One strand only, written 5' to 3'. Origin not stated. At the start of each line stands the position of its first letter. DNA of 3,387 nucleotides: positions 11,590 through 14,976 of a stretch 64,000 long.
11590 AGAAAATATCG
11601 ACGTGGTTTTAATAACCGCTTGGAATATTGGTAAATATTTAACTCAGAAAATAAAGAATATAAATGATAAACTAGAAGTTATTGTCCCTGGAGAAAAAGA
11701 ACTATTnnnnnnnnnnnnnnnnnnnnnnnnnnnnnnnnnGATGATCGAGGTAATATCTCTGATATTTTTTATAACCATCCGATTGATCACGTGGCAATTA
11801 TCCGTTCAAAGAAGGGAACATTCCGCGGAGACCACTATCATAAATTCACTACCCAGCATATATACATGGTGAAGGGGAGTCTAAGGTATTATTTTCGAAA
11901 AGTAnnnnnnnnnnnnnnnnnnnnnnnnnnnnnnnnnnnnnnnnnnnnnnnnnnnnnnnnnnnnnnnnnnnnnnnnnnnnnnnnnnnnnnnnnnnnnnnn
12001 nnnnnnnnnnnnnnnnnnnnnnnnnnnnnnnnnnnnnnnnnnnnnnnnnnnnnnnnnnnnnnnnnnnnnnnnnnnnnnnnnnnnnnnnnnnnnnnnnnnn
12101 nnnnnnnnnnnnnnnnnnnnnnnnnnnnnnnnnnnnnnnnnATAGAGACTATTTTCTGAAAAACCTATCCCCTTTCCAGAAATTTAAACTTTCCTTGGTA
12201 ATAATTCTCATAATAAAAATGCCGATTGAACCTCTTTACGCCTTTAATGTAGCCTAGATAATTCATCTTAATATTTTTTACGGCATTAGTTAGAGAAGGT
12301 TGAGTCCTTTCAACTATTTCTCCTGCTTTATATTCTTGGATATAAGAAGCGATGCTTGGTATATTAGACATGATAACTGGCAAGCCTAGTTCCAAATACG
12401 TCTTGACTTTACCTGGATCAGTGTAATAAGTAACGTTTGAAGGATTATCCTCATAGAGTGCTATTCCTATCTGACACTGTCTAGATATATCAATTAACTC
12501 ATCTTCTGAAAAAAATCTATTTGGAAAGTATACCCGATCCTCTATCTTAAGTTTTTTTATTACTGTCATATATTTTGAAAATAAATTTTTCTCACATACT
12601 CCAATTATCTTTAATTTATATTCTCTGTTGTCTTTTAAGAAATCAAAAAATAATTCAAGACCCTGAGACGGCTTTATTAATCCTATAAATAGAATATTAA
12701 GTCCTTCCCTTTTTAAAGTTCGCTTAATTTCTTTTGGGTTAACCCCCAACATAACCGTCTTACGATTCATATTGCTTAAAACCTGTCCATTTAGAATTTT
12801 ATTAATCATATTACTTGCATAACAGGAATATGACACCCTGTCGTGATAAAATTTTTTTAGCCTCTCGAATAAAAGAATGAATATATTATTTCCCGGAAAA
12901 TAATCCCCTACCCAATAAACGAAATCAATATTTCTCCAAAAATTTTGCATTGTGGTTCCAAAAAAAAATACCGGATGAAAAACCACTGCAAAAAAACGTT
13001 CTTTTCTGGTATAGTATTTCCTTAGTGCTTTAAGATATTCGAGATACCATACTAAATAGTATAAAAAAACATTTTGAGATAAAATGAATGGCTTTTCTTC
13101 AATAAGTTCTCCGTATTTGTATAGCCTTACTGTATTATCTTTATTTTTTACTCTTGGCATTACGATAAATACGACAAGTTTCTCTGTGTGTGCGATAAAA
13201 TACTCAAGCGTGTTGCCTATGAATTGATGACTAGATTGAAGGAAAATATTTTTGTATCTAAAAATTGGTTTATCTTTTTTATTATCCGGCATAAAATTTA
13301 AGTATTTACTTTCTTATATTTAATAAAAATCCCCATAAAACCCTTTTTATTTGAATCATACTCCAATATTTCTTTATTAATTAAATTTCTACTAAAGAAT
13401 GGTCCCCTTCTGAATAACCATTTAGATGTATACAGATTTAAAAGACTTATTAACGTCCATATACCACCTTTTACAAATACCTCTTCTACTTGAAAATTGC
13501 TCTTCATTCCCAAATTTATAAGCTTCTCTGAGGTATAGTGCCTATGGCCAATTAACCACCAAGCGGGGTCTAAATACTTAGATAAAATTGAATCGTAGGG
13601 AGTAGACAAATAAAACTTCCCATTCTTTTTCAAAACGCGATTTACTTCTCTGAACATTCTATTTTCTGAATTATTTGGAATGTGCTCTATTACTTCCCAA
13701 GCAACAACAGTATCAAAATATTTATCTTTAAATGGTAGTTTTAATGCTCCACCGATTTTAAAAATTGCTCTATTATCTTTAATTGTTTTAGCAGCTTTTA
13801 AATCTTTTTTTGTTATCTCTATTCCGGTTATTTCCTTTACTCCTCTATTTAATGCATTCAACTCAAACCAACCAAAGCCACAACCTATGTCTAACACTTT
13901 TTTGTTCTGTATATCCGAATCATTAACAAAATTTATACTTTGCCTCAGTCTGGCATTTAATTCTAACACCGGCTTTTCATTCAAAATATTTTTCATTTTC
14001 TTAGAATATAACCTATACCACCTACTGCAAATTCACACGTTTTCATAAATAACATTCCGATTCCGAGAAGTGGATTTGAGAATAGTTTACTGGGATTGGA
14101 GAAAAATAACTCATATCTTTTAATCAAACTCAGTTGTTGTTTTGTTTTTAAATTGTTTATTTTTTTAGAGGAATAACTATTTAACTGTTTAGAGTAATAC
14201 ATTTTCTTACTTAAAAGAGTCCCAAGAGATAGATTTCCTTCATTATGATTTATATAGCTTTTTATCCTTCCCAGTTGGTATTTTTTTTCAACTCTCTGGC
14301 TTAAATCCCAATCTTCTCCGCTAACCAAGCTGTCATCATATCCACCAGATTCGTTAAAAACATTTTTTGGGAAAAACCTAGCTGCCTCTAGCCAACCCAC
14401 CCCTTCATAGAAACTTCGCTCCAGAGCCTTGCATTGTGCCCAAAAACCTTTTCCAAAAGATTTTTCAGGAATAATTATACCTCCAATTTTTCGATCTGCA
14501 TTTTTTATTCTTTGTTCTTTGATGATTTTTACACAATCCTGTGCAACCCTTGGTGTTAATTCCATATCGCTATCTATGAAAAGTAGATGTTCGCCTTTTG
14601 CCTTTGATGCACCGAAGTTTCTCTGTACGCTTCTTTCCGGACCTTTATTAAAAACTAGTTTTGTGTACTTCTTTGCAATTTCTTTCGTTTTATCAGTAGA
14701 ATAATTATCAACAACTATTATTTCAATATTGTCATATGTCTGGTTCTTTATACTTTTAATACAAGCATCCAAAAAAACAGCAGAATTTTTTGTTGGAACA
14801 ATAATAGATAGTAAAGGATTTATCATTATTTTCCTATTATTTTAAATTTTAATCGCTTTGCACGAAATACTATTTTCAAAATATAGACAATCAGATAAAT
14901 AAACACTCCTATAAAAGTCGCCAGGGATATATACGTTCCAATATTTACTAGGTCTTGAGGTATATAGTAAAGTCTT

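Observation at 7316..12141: Nucleotide-sugar cassette I: Gmd + RmlD-like reductase + SDR + TylC3-like C-methyltransferase + FdtA-like cupins, pointing to a GDP-linked branched-chain (C-methylated) deoxyhexose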

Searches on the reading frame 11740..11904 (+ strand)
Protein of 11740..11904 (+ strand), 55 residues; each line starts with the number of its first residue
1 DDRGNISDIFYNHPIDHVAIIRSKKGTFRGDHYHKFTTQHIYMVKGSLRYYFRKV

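Call 71: search_solved_structures(query=window:11740-11904:+, max_evalue=10, show_alignments=5)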
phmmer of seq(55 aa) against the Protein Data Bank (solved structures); distinct sequences matched with E-value up to 10: 15.
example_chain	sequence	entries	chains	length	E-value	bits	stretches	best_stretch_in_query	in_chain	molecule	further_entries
6ufi_A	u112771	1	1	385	0.13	16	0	21-50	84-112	Cupin domain-containing protein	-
8hfb_A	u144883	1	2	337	0.22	15.3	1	24-49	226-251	Quercetin 2,3-dioxygenase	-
1y3t_A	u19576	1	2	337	0.23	15.2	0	23-49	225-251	Hypothetical protein yxaG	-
2h0v_A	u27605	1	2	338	0.25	15.1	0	23-49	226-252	Quercetin 2,3-dioxygenase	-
2zkl_A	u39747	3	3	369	0.44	14.3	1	1-53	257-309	Capsular polysaccharide synthesis enzyme Cap5F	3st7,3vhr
4yrd_A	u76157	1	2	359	0.48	14.2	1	1-53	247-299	Capsular polysaccharide synthesis enzyme Cap5F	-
6tzp_A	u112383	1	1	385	0.5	14.1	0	21-50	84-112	Oxalate decarboxylase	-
3s0m_A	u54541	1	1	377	0.66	13.8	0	21-50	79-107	Oxalate decarboxylase oxdC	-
5hi0_A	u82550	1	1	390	0.68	13.7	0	21-50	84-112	Oxalate decarboxylase OxdC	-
5vg3_A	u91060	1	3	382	0.69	13.7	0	21-50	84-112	Oxalate decarboxylase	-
2uya_A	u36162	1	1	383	0.69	13.7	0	21-50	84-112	OXALATE DECARBOXYLASE OXDC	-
1j58_A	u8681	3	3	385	0.7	13.7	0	21-50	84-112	YVRK PROTEIN | OXALATE DECARBOXYLASE OXDC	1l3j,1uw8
2v09_A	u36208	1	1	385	0.7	13.7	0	21-50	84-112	OXALATE DECARBOXYLASE OXDC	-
2uy9_A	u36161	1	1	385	0.7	13.7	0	21-50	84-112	OXALATE DECARBOXYLASE OXDC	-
2uyb_A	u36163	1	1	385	0.71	13.7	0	21-50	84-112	OXALATE DECARBOXYLASE OXDC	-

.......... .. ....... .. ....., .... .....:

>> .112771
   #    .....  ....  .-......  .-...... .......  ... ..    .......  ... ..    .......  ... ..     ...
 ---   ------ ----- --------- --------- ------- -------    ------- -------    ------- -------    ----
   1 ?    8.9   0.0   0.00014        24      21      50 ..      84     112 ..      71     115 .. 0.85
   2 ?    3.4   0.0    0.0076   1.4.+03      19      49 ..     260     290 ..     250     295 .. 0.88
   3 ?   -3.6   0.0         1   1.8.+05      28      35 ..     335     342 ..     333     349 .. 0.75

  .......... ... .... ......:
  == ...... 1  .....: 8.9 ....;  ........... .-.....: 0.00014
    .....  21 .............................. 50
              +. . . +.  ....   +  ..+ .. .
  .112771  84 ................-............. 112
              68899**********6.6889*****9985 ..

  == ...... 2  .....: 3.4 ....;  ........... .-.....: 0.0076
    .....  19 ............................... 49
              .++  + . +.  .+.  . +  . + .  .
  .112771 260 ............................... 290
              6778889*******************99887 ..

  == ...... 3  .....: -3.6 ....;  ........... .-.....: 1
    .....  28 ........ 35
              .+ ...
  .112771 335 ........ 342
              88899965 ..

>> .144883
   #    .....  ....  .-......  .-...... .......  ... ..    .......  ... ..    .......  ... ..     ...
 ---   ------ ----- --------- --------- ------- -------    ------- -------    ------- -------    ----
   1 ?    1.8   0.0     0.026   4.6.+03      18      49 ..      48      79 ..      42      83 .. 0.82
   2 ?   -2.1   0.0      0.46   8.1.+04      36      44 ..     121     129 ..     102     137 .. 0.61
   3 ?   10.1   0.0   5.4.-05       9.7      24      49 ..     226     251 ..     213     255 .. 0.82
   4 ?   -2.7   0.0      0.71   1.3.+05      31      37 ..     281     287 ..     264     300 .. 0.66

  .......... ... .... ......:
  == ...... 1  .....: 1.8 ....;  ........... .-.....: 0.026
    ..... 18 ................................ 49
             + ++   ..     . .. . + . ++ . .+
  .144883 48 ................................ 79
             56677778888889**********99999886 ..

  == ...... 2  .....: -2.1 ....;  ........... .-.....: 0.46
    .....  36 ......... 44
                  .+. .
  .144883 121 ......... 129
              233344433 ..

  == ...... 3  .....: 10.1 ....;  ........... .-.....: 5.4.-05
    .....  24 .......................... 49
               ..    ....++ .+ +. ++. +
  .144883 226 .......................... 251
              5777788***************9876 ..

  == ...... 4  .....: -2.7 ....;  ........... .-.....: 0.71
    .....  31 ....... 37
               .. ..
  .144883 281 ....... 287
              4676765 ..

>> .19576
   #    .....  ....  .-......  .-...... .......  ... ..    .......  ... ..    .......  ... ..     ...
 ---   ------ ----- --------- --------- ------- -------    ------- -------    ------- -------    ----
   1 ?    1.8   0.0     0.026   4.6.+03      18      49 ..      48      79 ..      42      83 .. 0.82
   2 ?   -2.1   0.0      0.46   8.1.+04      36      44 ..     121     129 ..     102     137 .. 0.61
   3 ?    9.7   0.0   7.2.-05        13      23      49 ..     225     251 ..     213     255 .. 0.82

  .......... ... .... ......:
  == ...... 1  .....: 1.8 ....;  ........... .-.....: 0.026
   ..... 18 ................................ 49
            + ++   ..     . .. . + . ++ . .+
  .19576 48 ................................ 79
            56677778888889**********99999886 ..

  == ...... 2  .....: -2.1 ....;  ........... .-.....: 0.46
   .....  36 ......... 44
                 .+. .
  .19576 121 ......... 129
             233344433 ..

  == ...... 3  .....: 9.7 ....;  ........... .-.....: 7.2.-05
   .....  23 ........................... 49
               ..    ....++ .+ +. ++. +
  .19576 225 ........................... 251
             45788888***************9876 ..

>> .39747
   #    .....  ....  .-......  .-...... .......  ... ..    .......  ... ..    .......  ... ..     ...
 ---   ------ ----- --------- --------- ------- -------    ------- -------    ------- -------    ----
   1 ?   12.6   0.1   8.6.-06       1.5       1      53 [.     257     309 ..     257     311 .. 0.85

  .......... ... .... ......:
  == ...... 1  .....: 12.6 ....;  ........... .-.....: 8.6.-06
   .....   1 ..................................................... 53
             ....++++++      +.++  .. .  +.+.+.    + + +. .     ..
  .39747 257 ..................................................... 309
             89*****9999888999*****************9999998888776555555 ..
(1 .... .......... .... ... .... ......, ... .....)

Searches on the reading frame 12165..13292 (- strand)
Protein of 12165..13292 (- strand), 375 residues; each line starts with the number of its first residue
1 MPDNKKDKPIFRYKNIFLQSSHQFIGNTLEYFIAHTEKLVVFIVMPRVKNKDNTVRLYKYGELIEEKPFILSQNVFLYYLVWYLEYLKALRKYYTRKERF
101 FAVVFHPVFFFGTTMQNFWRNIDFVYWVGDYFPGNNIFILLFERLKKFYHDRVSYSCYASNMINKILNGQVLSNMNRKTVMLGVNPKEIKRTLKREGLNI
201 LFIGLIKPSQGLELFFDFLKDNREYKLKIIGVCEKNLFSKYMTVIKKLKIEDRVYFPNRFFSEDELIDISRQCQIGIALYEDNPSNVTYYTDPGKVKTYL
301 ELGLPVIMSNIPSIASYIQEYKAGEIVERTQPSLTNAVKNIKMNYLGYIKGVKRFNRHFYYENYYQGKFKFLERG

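Call 3: search_protein_families(library=pfam, proteins=[window:12165-13292:-], max_evalue=0.001)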
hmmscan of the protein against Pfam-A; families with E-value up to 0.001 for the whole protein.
window:12165-13292:- (375 aa): 2 families
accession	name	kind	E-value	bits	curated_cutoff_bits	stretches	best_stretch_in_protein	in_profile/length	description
PF00534.26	Glycos_transf_1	-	3.7e-08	33.5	26.4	1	194-332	11-145/172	Glycosyl transferases group 1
PF13692.12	Glyco_trans_1_4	-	4.4e-07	30.7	27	1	199-339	3-137/142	Glycosyl transferases group 1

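Call 4: search_protein_families(library=ncbifam, proteins=[window:12165-13292:-], max_evalue=0.001)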
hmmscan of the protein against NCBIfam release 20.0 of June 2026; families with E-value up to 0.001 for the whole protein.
window:12165-13292:- (375 aa): 4 families
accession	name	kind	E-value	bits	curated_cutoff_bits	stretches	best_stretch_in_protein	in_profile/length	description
NF046085.1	XrtY_assoc_Gly1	equivalog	9.5e-10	37.9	400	1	164-343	176-348/387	XrtY-associated glycosyltransferase XYAG1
NF007326.0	PRK09814.2-3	equivalog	0.00016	20.9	420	1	288-365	259-336/349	beta-1,6-galactofuranosyltransferase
NF047676.1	TeichurnBiosyTuaH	equivalog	0.00024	20.1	550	1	193-324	210-334/384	teichuronic acid biosynthesis protein TuaH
NF007325.0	PRK09814.1-4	equivalog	0.00061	19.1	491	0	234-357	188-315/337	sugar transferase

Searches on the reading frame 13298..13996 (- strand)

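Call 3: search_protein_families(library=pfam, proteins=[window:13298-13996:-], max_evalue=0.001)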
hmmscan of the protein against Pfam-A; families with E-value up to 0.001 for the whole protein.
window:13298-13996:- (232 aa): 12 families
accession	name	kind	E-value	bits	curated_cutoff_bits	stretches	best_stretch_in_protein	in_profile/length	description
PF08241.18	Methyltransf_11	-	3e-19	69.9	21.2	1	35-130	1-95/95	Methyltransferase domain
PF13489.12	Methyltransf_23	-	1.2e-17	64.6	27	1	14-172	6-163/164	Methyltransferase domain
PF13649.12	Methyltransf_25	-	3.5e-17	63.3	27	1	34-126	1-97/97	Methyltransferase domain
PF13847.12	Methyltransf_31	-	2.6e-16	60.1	27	1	31-134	4-113/145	Methyltransferase domain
PF08242.18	Methyltransf_12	-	1.2e-09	39.2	30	1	35-128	1-98/98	Methyltransferase domain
PF02353.26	CMAS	-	1.9e-09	37.7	27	1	32-132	64-166/273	Mycolic acid cyclopropane synthetase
PF08003.17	Methyltransf_9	-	1.9e-06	27.5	23.8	1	27-132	112-219/315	Protein of unknown function (DUF1698)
PF01209.24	Ubie_methyltran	-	2e-05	24.5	20.1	1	27-129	44-150/233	ubiE/COQ5 methyltransferase family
PF06325.19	PrmA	-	2.5e-05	24.4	22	1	20-131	151-259/296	Ribosomal protein L11 methyltransferase (PrmA)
PF03141.22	Methyltransf_29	-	2.5e-05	23.5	23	1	17-133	105-220/506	Putative S-adenosyl-L-methionine-dependent methyltransferase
PF05175.20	MTS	-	5.4e-05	23.3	23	1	30-130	31-138/170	Methyltransferase small domain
PF03602.21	Cons_hypoth95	-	0.00019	21.6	24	1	18-83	29-91/182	Conserved hypothetical protein 95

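Call 4: search_protein_families(library=ncbifam, proteins=[window:13298-13996:-], max_evalue=0.001)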
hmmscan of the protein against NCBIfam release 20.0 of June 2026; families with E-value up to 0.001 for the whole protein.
window:13298-13996:- (232 aa): 43 families (the best 25 are shown)
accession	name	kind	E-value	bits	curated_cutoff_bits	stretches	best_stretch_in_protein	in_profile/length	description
TIGR01983.1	UbiG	equivalog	2e-14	53.5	102.95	1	24-132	43-153/228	bifunctional 2-polyprenyl-6-hydroxyphenol methylase/3-demethylubiquinol 3-O-methyltransferase UbiG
NF045667.1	MTase_DVU1556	equivalog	6.1e-12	45.4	155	1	30-131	22-120/213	DVU_1556 family methyltransferase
NF041255.1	mycofact_MftM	equivalog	2.6e-11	43.4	200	1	29-180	138-285/289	mycofactocin oligosaccharide methyltransferase MftM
TIGR02072.1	BioC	equivalog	2.9e-11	43.6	184.95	1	25-136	31-138/244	malonyl-ACP O-methyltransferase BioC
NF043040.1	corrin_prot_MT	hypoth_equivalog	8.2e-11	41.7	180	1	28-129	39-146/216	corrinoid protein-associated methyltransferase CpaM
NF041536.1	ArsM_DUF2284_UU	exception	2.3e-10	39.4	575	1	31-131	77-181/459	arsenite methyltransferase/DUF2284 domain selenoprotein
TIGR01934.1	MenG_MenH_UbiE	subfamily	2.6e-10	40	158.35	1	30-130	39-141/223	ubiquinone/menaquinone biosynthesis methyltransferase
NF045882.1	PLipidMtase_Leg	equivalog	8.5e-10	38.8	390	1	20-171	32-177/207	phospholipid N-methyltransferase PmtA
NF008686.0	PRK11705.1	equivalog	1.5e-09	37.4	400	1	31-133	168-268/383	cyclopropane fatty acyl phospholipid synthase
NF047649.1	MTase_UXPK_star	exception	2.6e-09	36.5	460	1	32-131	79-182/283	methyltransferase/UXPK-star double selenoprotein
NF041537.1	ArsM_AhpD_UU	exception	2.9e-09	36.2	510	1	31-142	77-189/345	arsenite methyltransferase/AhpD domain selenoprotein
NF045823.1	PthPhpthDimycoMt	equivalog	4.5e-09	35.9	300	1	26-129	62-165/256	phthiotriol/phenolphthiotriol dimycocerosates methyltransferase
NF045825.1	FAmtase_mtf2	equivalog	7.5e-09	35.2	400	1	26-129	54-157/248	fatty-acid O-methyltransferase Mtf2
NF011650.0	PRK15068.1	equivalog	8.8e-09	34.7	209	1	27-132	119-227/324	tRNA 5-methoxyuridine(34)/uridine 5-oxyacetic acid(34) synthase CmoB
NF008300.0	PRK11088.1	equivalog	2.8e-08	33.6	303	1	17-134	70-183/272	23S rRNA (guanine(745)-N(1))-methyltransferase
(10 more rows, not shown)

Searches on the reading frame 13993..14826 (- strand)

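Call 3: search_protein_families(library=pfam, proteins=[window:13993-14826:-], max_evalue=0.001)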
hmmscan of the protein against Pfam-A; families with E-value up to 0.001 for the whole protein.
window:13993-14826:- (277 aa): 3 families
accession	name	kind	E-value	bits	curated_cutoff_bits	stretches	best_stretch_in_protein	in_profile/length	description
PF00535.33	Glycos_transf_2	-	6.6e-27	94.9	23.3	1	7-106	1-107/168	Glycosyl transferase family 2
PF10111.15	Glyco_tranf_2_2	-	8.1e-13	48.9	27.3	1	9-109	3-113/276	Glycosyltransferase like family 2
PF13641.12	Glyco_tranf_2_3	-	9e-05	23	27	1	6-102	3-111/230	Glycosyltransferase like family 2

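Call 4: search_protein_families(library=ncbifam, proteins=[window:13993-14826:-], max_evalue=0.001)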
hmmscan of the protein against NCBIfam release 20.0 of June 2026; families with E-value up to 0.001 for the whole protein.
window:13993-14826:- (277 aa): 21 families
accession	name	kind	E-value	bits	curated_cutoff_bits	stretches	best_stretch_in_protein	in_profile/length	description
TIGR04283.1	glyco_like_mftF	equivalog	1.4e-26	93.5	182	1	6-193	1-183/221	TIGR04283 family arsenosugar biosynthesis glycosyltransferase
NF007482.0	PRK10073.1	equivalog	6.4e-18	64.8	423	1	4-107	6-115/334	glycosyltransferase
NF041875.1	EPS_EpsD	equivalog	2e-16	60.3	370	1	6-182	1-192/325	exopolysaccharide biosynthesis glycosyltransferase EpsD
NF047683.1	TeichurnBiosyTuaG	equivalog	1.1e-15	58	400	1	3-103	5-112/252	teichuronic acid biosynthesis protein TuaG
TIGR03965.1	mycofact_glyco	equivalog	1.4e-13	50.5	280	1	6-184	76-268/467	mycofactocin biosynthesis glycosyltransferase MftF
NF050050.1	ProtGlycPglI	equivalog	1.9e-12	47.2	500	1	4-104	2-110/306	GalNAc(5)-diNAcBac-PP-undecaprenol beta-1,3-glucosyltransferase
TIGR03111.1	glyc2_xrt_Gpos1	hypoth_equivalog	2.3e-10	39.9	363.95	1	4-102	49-156/439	TIGR03111 family XrtG-associated glycosyltransferase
NF038299.1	EPS_HpsN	equivalog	7.6e-10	38.2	425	1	4-104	1-108/317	hormogonium polysaccharide biosynthesis glycosyltransferase HpsN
NF053739.1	GlytfEpsEBac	equivalog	6e-09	35.3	450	1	4-60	1-57/265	glycosyltransferase EpsE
NF045692.1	OglycostaseCruG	equivalog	8.7e-09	34.8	600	1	6-55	43-92/386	2'-O-glycosyltransferase CruG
TIGR03469.1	HpnB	hypoth_equivalog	1.4e-08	34.2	379.25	1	4-56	44-97/386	hopene-associated glycosyltransferase HpnB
TIGR03937.1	PgaC_IcaA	equivalog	2.8e-08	33.1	422.3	1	4-103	45-151/407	poly-beta-1,6-N-acetyl-D-glucosamine synthase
NF041394.1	GtaseAglG_Halo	equivalog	1.9e-07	30.7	440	1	19-165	18-176/304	glucosyl-dolichyl phosphate glucuronosyltransferase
TIGR04017.1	WcaA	equivalog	7.1e-07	29.1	495.75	1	3-93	4-101/279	colanic acid biosynthesis glycosyltransferase WcaA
NF007453.0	PRK10018.1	equivalog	1.1e-06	28.5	382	1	3-93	5-102/280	colanic acid biosynthesis glycosyltransferase WcaA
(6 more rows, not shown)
